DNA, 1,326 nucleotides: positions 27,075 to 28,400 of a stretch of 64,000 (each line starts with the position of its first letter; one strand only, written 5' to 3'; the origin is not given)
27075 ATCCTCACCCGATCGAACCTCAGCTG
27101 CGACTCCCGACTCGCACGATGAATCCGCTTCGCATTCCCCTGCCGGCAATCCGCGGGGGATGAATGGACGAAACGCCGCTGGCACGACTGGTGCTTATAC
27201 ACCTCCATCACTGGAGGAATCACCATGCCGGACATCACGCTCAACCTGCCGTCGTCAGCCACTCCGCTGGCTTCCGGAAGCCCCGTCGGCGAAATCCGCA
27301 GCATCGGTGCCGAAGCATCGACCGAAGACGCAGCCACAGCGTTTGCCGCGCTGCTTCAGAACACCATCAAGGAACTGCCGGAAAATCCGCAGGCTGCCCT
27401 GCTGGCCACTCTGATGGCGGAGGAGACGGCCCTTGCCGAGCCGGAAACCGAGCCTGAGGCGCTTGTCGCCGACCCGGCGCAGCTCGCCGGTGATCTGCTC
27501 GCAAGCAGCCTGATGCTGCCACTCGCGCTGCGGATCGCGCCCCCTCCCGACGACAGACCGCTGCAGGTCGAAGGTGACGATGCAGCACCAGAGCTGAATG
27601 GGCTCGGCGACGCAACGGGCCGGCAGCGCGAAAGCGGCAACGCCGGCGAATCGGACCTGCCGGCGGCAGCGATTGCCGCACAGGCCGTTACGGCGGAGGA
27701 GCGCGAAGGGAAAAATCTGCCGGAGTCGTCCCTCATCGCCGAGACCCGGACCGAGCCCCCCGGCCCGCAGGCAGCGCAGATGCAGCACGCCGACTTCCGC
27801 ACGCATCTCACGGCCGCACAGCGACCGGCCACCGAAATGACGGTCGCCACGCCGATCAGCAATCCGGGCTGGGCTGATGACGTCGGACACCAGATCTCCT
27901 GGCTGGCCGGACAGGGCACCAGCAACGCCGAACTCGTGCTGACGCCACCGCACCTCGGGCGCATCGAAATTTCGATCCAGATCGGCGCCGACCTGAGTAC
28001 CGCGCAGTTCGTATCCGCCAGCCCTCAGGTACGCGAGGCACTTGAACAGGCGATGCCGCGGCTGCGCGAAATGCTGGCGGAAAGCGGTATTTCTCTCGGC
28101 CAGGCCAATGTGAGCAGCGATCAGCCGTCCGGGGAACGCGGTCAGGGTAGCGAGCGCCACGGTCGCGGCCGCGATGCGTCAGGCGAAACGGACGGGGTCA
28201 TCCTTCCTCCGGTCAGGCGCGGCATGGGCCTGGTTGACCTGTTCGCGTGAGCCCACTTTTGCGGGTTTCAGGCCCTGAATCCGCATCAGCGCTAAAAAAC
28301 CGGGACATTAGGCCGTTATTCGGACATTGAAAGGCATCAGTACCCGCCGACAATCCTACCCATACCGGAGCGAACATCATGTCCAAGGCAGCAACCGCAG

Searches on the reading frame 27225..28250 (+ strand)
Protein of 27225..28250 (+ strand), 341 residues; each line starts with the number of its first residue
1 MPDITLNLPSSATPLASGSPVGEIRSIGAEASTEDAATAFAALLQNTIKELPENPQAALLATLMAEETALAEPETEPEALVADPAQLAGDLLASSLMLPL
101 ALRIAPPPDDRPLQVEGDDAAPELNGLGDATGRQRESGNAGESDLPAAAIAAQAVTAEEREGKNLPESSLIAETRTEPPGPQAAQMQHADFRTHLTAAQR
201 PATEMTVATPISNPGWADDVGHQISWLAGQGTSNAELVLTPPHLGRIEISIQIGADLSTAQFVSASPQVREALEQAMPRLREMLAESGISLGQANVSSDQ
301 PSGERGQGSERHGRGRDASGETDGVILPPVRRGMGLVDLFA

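Call 35: search_protein_families(library=pfam, proteins=[window:27225-28250:+], max_evalue=0.00001)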
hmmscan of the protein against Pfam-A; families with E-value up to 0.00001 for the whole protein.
window:27225-28250:+ (341 aa): 1 family
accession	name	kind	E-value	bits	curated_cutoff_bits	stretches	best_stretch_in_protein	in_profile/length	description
PF02120.21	Flg_hook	-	3.1e-23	81.8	29.8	1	222-303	2-83/85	Flagellar hook-length control protein FliK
